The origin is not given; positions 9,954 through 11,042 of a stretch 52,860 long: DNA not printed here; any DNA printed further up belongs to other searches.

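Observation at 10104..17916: Five tightly coupled genes: kinase-like protein, RND adaptor, RND pump, MttB-family methyltransferase and racemase-like protein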

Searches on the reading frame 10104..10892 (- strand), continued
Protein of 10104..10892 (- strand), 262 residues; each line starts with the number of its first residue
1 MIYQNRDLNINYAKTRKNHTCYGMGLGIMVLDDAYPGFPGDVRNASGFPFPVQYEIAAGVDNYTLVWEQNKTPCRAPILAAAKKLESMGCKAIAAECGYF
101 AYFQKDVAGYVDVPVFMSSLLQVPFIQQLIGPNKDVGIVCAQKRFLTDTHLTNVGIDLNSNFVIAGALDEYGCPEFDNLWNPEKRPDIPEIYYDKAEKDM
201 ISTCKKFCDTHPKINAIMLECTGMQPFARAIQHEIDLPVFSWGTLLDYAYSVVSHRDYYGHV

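Call 86: get_annotated_region(hit=H1, flank=7000)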
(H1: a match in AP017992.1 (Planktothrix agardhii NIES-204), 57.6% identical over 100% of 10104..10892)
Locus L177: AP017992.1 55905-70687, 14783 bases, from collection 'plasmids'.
description: Planktothrix agardhii NIES-204 plasmid plasmid1 DNA, complete sequence
organism: Planktothrix agardhii NIES-204 (NCBI taxid 282423)
taxonomy: Bacteria; Cyanobacteriota; Cyanophyceae; Oscillatoriales; Microcoleaceae; Planktothrix; Planktothrix agardhii; Planktothrix agardhii NIES-204
host: -; source: -; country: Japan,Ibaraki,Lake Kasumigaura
typing (MOB-suite, as given by PLSDB): non-mobilizable
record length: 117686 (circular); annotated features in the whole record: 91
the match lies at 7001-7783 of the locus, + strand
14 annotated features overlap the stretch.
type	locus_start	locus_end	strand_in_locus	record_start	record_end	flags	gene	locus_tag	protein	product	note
CDS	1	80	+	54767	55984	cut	-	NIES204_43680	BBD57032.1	hypothetical protein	-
CDS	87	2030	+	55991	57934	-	-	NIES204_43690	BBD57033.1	NADH:flavin oxidoreductase/NADH oxidase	-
CDS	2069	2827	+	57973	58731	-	-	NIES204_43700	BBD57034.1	sterol desaturase-like protein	-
CDS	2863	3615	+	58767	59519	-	-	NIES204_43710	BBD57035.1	sterol desaturase-like protein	-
CDS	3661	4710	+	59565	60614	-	-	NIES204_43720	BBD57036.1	aldo/keto reductase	-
CDS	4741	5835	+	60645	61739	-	-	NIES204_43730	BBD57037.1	hypothetical protein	-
CDS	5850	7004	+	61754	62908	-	-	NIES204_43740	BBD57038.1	hypothetical protein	-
CDS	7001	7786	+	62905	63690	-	-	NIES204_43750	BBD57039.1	hypothetical protein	-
CDS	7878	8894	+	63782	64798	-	-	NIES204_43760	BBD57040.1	hypothetical protein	-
CDS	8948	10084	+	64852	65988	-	-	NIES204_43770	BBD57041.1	O-methyltransferase family protein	-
CDS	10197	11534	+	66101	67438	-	-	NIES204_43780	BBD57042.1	cytochrome P450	-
CDS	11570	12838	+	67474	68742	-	-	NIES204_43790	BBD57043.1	capsular polysaccharide biosynthesis protein-like protein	-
CDS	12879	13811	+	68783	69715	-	-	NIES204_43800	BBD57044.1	hypothetical protein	-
CDS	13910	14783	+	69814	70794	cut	-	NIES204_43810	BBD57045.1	KpsF/GutQ family protein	-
